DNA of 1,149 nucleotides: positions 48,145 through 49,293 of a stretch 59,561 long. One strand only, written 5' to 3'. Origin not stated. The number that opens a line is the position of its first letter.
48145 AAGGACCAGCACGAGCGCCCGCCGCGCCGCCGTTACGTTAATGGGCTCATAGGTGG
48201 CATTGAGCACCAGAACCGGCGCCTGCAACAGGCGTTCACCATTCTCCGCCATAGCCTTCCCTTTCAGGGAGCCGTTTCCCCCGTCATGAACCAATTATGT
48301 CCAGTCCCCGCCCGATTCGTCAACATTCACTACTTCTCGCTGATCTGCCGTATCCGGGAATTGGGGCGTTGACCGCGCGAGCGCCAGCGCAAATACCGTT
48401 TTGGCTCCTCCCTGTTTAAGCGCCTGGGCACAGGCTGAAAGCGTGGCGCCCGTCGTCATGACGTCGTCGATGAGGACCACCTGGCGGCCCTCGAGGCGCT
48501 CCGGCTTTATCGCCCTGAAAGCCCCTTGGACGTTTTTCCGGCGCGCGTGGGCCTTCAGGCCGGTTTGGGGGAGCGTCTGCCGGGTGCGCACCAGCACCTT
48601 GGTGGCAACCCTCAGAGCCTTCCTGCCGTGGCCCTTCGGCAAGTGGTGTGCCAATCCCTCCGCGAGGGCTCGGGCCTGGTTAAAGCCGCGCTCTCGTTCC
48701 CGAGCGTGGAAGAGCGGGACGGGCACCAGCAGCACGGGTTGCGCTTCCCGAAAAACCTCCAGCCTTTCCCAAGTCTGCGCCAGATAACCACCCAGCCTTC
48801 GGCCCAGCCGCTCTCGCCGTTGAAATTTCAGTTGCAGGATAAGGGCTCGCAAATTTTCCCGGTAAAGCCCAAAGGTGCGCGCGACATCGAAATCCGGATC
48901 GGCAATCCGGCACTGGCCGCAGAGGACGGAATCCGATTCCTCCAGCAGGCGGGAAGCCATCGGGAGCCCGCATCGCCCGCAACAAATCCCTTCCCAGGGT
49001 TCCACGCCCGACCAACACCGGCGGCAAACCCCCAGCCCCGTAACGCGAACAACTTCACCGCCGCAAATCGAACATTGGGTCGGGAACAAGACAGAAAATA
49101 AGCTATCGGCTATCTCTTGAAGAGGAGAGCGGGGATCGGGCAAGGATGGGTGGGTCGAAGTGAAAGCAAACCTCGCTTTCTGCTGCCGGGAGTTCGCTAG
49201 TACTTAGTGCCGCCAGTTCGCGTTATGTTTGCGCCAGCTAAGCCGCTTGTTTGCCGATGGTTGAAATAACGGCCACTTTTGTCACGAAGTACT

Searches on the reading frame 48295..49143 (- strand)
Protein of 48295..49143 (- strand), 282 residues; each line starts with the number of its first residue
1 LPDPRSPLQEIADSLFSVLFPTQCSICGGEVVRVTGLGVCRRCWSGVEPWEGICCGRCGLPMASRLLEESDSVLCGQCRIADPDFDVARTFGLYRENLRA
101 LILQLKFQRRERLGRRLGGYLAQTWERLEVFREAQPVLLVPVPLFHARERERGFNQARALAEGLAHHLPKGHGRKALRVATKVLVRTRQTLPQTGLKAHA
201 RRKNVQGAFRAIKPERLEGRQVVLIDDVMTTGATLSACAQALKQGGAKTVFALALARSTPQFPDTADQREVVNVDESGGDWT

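Call 8: search_protein_families(library=pfam, proteins=[window:48295-49143:-])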
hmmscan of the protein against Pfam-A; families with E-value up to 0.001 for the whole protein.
window:48295-49143:- (282 aa): 3 families
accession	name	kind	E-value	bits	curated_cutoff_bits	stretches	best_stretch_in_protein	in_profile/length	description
PF18912.6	DZR_2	-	4.4e-11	42.9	27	1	17-79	3-56/56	Double zinc ribbon domain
PF00156.33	Pribosyltran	-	1.7e-08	34.4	26.3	1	161-267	44-136/158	Phosphoribosyl transferase domain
PF15609.12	PRTase_2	-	0.00016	21.7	28.8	1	157-248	63-148/188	Phosphoribosyl transferase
